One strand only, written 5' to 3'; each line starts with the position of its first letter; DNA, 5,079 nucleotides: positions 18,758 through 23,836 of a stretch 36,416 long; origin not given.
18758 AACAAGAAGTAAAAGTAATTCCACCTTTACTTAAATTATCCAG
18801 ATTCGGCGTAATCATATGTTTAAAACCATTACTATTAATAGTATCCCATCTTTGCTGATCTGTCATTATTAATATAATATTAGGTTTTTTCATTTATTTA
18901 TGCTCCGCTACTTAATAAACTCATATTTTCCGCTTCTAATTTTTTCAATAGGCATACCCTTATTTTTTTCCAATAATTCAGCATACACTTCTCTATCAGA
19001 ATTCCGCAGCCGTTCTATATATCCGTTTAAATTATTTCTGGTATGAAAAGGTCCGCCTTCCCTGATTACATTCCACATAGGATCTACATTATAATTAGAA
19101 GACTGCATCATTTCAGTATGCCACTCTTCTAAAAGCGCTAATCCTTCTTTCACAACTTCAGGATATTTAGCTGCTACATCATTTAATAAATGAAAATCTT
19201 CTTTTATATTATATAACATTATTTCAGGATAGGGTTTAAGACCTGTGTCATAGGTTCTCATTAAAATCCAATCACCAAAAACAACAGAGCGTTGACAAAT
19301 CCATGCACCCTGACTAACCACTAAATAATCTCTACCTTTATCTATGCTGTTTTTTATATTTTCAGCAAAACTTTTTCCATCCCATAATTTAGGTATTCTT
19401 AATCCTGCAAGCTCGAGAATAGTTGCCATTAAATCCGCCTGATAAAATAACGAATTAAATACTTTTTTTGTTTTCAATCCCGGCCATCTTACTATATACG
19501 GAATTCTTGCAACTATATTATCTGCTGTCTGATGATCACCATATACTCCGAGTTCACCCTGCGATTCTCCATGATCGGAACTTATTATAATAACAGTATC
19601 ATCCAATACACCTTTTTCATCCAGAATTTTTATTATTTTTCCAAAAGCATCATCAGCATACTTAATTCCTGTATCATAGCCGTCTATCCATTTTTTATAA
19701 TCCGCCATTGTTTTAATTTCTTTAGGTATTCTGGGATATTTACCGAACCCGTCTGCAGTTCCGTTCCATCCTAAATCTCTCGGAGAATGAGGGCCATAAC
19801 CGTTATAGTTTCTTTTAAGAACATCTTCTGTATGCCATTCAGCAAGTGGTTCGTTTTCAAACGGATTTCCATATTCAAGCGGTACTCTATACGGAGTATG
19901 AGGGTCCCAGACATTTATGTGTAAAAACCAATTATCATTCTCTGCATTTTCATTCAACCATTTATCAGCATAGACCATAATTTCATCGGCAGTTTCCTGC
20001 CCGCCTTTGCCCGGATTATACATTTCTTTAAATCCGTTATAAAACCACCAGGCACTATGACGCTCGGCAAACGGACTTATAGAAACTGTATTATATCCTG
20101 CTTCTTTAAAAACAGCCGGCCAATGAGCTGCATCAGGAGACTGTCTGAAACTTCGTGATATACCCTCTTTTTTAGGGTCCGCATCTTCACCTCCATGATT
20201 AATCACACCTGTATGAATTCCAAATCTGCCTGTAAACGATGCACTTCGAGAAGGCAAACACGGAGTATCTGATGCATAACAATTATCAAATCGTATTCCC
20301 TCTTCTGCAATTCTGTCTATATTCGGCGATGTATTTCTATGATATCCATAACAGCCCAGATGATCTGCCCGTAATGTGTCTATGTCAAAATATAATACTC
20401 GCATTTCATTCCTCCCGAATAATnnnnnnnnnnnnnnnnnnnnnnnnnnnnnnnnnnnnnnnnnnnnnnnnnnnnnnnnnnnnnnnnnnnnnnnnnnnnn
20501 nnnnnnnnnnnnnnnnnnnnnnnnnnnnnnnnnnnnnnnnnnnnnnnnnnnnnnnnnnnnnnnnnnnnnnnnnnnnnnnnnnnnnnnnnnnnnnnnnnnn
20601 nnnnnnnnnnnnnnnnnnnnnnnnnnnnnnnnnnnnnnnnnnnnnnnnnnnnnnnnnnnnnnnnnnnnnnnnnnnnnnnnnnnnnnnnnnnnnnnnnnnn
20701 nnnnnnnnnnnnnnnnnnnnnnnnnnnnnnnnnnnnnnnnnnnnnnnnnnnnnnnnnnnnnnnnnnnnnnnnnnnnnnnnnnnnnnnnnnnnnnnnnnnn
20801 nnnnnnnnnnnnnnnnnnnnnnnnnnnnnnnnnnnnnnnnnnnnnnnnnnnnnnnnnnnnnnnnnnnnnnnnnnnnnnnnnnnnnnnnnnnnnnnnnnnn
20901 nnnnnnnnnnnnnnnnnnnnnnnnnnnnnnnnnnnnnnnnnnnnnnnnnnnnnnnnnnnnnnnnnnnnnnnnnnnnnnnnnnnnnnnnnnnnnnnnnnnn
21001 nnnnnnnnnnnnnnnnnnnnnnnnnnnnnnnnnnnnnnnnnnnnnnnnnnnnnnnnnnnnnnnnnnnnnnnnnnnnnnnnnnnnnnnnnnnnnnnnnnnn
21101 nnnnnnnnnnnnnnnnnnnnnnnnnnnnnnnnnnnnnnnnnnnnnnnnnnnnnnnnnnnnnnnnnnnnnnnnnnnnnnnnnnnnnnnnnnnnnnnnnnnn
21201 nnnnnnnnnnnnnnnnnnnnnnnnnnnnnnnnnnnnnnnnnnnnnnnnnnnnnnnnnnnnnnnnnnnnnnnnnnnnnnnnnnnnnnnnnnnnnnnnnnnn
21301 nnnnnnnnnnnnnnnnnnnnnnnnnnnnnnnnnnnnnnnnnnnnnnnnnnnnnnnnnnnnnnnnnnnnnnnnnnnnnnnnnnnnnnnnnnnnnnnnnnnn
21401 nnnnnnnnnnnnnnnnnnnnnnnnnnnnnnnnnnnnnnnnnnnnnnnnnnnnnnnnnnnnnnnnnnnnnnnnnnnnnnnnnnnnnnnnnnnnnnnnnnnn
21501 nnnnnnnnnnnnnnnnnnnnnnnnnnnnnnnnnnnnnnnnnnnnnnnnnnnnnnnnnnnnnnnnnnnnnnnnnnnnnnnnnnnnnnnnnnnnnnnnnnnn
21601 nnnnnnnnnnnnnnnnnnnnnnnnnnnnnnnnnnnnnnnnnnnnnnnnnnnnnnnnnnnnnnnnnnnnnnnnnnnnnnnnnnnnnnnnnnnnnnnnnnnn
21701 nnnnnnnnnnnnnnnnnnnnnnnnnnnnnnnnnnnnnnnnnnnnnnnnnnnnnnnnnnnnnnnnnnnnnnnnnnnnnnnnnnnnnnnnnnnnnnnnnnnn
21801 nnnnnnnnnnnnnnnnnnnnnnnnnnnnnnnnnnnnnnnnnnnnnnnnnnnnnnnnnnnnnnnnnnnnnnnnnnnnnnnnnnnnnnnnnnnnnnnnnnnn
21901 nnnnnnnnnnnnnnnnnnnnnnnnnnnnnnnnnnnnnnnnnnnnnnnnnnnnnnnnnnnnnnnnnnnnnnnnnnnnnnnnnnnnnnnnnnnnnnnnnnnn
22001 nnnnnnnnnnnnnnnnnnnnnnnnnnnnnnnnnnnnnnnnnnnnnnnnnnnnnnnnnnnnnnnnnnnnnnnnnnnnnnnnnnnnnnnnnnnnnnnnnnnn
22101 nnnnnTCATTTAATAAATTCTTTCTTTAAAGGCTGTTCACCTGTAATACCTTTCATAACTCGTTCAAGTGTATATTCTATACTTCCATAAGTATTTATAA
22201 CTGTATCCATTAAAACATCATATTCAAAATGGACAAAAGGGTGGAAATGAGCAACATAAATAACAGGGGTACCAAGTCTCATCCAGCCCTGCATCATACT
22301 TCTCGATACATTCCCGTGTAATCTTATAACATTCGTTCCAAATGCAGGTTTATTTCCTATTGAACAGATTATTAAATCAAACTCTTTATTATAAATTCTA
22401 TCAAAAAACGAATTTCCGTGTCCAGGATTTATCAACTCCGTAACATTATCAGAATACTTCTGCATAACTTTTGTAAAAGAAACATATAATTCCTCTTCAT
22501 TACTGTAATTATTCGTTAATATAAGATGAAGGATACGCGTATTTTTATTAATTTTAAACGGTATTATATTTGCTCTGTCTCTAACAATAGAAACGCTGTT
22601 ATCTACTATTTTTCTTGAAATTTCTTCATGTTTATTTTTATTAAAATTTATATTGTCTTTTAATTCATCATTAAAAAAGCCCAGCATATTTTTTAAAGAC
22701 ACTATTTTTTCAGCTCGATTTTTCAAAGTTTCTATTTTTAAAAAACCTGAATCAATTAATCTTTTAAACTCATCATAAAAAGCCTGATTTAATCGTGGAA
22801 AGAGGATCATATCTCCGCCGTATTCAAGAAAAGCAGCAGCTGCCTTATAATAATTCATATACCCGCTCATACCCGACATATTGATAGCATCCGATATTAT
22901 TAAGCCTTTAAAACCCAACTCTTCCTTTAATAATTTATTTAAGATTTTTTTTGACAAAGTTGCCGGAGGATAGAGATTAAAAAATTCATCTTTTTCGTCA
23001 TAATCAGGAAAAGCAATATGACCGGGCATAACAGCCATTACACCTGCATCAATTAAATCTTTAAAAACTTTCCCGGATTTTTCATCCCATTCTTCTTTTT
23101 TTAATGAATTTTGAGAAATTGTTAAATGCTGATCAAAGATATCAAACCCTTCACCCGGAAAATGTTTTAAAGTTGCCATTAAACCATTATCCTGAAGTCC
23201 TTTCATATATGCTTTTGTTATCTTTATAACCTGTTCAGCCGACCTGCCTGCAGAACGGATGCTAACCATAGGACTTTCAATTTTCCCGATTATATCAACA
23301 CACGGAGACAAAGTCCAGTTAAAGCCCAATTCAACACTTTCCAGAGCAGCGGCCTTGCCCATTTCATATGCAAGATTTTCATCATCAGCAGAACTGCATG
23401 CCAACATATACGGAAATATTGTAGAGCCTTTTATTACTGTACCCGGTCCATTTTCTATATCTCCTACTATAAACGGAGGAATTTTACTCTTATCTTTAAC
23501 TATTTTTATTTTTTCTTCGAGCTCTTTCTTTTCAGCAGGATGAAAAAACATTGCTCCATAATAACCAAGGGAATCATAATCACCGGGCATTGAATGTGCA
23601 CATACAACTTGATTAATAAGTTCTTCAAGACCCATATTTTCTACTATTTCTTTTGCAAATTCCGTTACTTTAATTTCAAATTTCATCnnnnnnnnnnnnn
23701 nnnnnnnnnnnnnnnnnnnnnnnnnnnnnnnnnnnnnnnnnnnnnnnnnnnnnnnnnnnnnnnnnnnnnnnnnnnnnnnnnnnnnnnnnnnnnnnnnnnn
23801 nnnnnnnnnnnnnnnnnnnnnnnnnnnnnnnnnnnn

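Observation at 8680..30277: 21.6 kb LacI-gated operon coupling ABC import to cytoplasmic desulfation and phosphorolysis of a sulfated glycan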

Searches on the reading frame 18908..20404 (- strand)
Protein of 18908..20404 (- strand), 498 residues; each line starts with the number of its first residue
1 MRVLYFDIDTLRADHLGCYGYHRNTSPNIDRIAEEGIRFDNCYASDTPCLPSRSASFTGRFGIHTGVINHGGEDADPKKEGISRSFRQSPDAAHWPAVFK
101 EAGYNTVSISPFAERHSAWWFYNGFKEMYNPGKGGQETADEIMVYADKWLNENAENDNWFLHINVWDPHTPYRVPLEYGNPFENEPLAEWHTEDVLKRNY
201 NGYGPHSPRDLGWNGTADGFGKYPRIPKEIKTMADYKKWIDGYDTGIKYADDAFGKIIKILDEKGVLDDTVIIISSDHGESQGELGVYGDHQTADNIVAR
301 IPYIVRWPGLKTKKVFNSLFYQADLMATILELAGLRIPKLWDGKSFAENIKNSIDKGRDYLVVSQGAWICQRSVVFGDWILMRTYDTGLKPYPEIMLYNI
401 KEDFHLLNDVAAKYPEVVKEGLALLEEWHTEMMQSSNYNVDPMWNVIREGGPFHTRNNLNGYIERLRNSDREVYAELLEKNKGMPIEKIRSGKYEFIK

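Call 4: search_protein_families(library=pfam, proteins=[window:18908-20404:-], max_evalue=0.01)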
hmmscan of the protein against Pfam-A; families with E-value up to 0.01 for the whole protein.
window:18908-20404:- (498 aa): 4 families
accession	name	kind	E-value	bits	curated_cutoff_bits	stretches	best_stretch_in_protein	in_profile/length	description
PF00884.28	Sulfatase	-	1.2e-43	150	25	1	4-334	4-300/301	Sulfatase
PF01663.27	Phosphodiest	-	1.2e-08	35.4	23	1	3-282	1-223/342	Type I phosphodiesterase / nucleotide pyrophosphatase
PF16347.10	SGSH_C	-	1.4e-06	29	29.3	1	294-354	11-72/154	N-sulphoglucosamine sulphohydrolase, C-terminal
PF02995.22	DUF229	-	0.00013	21.2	25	1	241-284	304-347/496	Protein of unknown function (DUF229)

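Call 10: search_solved_structures(query=window:18908-20404:-, max_evalue=0.00001)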
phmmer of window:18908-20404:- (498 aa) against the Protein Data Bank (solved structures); distinct sequences matched with E-value up to 0.00001: 81 (the best 60 are shown).
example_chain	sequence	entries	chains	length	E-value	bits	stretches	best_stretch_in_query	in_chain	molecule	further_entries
6hhm_A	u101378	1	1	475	2.4e-28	102.2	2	150-351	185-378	Arylsulfatase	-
4upl_A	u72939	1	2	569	3.1e-23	85.3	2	1-65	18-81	SULFATASE FAMILY PROTEIN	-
7lha_A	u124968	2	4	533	3.8e-23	85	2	231-350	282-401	Exo-L-galactose-6-sulfatase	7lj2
5g2v_A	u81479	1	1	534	2.5e-22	82.3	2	8-138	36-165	N-ACETYLGLUCOSAMINE-6-SULFATASE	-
4upk_A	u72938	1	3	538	1.6e-20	76.4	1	155-347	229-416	PHOSPHONATE MONOESTER HYDROLASE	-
4upi_A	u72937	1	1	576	1.7e-20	76.3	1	3-66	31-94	SULFATASE FAMILY PROTEIN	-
6pt4_B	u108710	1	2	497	6e-20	74.5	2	146-368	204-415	exo-2S-iota carrageenan S1 sulfatase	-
7oz8_AAA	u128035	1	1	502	1.8e-19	72.9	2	243-363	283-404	Choline-sulfatase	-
6ptk_A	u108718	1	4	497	7.7e-19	70.8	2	146-368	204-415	exo-2S-iota carrageenan S1 sulfatase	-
9bb9_A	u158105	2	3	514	8.2e-19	70.7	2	245-359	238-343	S1_8A sulfatase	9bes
6pt6_B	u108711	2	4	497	1.2e-18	70.2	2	146-368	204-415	exo-2S-iota carrageenan S1 sulfatase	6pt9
2qzu_A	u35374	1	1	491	1.5e-18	69.8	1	5-336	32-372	Putative sulfatase yidJ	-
9bbd_A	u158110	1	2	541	5e-18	68.1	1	232-364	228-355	S1_8B sulfatase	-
9bes_B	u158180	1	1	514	2.4e-17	65.9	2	245-359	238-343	S1_8A Sulfatase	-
7p24_AAA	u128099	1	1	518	3.6e-17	65.3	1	235-351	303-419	Mucin-desulfating sulfatase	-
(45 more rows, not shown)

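Call 54: search_protein_families(library=ncbifam, proteins=[window:18908-20404:-], max_evalue=0.001)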
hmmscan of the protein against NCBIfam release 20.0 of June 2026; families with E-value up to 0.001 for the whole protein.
window:18908-20404:- (498 aa): 24 families
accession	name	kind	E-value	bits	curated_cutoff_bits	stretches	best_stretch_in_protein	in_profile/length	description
NF010322.0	PRK13759.1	equivalog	3.5e-33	114.8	481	2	147-365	190-395/486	arylsulfatase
TIGR03417.1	chol_sulfatase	equivalog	4.8e-27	95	433.45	2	147-413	170-422/500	choline-sulfatase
NF045661.1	HdlasePehA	equivalog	5.9e-27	94.5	900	2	153-352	196-394/506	phosphoric/sulfuric ester hydrolase PehA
NF028537.1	P_eth_NH2_trans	domain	6.4e-11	41.4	500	1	236-288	406-458/527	phosphoethanolamine--lipid A transferase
NF052527.1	Mn_arylsulf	exception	1e-10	41.1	850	1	4-109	5-98/479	manganese-dependent arylsulfatase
NF038282.1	LapC_YejM_PbgA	exception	1.2e-10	40.4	825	1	237-330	408-497/584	LPS biosynthesis-modulating metalloenzyme YejM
NF038075.1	fam_STM4013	hypoth_equivalog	2.3e-08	33.8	250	1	245-304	202-257/261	STM4013/SEN3800 family hydrolase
NF053595.1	LptchSynLtaSGpos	equivalog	9e-08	31.1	970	1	234-335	421-528/626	lipoteichoic acid synthase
NF007160.0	PRK09598.1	equivalog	1.1e-07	30.5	561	1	238-289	401-450/523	phosphoethanolamine--lipid A transferase EptA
NF008593.0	PRK11560.1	equivalog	9.8e-07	27.4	493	0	8-31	255-278/563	kdo(2)-lipid A phosphoethanolamine 7''-transferase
NF008619.0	PRK11598.1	equivalog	1e-06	27.6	660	1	235-289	413-467/546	phosphoethanolamine transferase EptA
NF033669.1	polymyxin_MCR8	exception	5.5e-06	25.6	1250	1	235-293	416-473/565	MCR-8 family phosphoethanolamine--lipid A transferase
NF033670.1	polymyxin_MCR6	exception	7.2e-06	25.1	1235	1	232-289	418-475/538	MCR-6 family phosphoethanolamine--lipid A transferase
NF000465.1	polymyxin_MCR1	exception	7.9e-06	25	1100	0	234-289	422-477/541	MCR-1 family phosphoethanolamine--lipid A transferase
NF053859.1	polymyxin_MCR13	exception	8.5e-06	24.9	1250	1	237-319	410-496/541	MCR-13 family phosphoethanolamine--lipid A transferase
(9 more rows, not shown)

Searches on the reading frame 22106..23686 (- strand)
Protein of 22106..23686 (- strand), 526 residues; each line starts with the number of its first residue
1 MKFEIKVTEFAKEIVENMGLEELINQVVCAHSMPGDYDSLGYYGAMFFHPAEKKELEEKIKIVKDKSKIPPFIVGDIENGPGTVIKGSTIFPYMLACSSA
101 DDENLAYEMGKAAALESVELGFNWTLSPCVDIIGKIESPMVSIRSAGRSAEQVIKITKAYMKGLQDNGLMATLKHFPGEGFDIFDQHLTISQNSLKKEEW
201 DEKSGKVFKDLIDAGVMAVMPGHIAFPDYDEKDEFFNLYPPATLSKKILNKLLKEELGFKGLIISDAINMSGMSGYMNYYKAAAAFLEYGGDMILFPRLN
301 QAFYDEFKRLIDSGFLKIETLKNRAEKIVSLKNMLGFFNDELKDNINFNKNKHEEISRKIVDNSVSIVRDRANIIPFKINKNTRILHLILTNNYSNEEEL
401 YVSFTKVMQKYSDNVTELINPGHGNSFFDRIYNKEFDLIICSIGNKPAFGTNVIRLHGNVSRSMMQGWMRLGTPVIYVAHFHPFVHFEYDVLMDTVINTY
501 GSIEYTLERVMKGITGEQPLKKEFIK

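Call 4: search_protein_families(library=pfam, proteins=[window:22106-23686:-], max_evalue=0.01)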
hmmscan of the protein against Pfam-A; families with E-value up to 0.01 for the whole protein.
window:22106-23686:- (526 aa): 1 family
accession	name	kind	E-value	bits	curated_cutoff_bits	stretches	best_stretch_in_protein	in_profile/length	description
PF00933.27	Glyco_hydro_3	-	1.9e-57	195.6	27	1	51-331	43-316/316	Glycosyl hydrolase family 3 N terminal domain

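Call 14: search_solved_structures(query=window:22106-23686:-, max_evalue=0.00001)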
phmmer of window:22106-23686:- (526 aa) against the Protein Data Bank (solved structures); distinct sequences matched with E-value up to 0.00001: 60.
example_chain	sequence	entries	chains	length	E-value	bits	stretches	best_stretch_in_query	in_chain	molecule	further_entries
5vqd_A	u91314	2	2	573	1.1e-50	176.1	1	22-521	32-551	Beta-glucoside phosphorylase BglX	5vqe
3bmx_A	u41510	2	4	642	1.5e-39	139.4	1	64-388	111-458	Uncharacterized lipoprotein ybbD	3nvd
3lk6_A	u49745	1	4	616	6.6e-39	137.2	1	64-388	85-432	Lipoprotein ybbD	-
4gyj_A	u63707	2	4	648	7.6e-39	137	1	64-388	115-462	Uncharacterized lipoprotein ybbD | Glycoside Hydrolase NagZ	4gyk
3sql_A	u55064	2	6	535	1e-34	123.5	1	51-328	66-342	Glycosyl hydrolase family 3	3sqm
6k5j_A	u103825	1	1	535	1.2e-34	123.2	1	42-335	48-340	GH3 beta-N-acetylglucosaminidase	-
4zm6_A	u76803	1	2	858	6.5e-32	114.2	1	67-432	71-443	N-acetyl-beta-D glucosaminidase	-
5bza_A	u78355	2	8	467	5.3e-28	101.3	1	72-329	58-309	Beta-N-acetylhexosaminidase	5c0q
3wo8_A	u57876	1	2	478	2.1e-24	89.4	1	71-329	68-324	Beta-N-acetylglucosaminidase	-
3tev_A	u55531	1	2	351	6.7e-23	84.4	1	87-295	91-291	Glycosyl hyrolase, family 3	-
6jti_A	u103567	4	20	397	2.1e-20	76.2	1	102-296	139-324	Beta-hexosaminidase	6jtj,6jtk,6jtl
2oxn_A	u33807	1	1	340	6.1e-20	74.7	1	61-304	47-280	Beta-hexosaminidase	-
1tr9_A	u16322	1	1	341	6.1e-20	74.7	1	61-304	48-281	Beta-hexosaminidase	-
1y65_A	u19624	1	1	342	6.2e-20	74.7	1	61-304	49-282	Beta-hexosaminidase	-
3gs6_A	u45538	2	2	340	1.4e-19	73.5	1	89-304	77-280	Beta-hexosaminidase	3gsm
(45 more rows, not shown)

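Call 54: search_protein_families(library=ncbifam, proteins=[window:22106-23686:-], max_evalue=0.001)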
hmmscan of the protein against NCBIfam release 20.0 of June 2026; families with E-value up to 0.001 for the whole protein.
window:22106-23686:- (526 aa): 8 families
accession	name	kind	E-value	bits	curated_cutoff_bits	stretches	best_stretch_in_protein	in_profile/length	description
NF003740.0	PRK05337.1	equivalog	7e-34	117.5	207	1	99-302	93-286/340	beta-N-acetylhexosaminidase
NF052331.1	Bet13-16Glucosase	equivalog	6.6e-20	70.8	1330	1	7-377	12-379/750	exo-beta-d-1,3/1,6-glucosidase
NF052329.1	XyloArabinsidase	equivalog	3.5e-18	65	1050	1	56-378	76-390/750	beta-xylosidase/alpha-l-arabinosidase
NF041579.1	betaxyl_Flavo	equivalog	2.8e-15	55.6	1350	1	82-392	76-391/716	beta-xylosidase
NF011678.0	PRK15098.1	equivalog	7.7e-13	47.7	666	1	63-381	98-411/765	beta-glucosidase BglX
NF041776.1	xylosidase_Xyl3A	equivalog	7.6e-06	24.2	1250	1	241-385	225-376/846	xylan 1,4-beta-xylosidase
NF052330.1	BetGlucosiCelf0468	equivalog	8.8e-06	24.2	1300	1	86-388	52-341/817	beta-d-glucosidase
NF041610.1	alph_arabinopyran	equivalog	1.2e-05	23.8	1300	1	88-383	58-324/738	exo-alpha-(1->6)-L-arabinopyranosidase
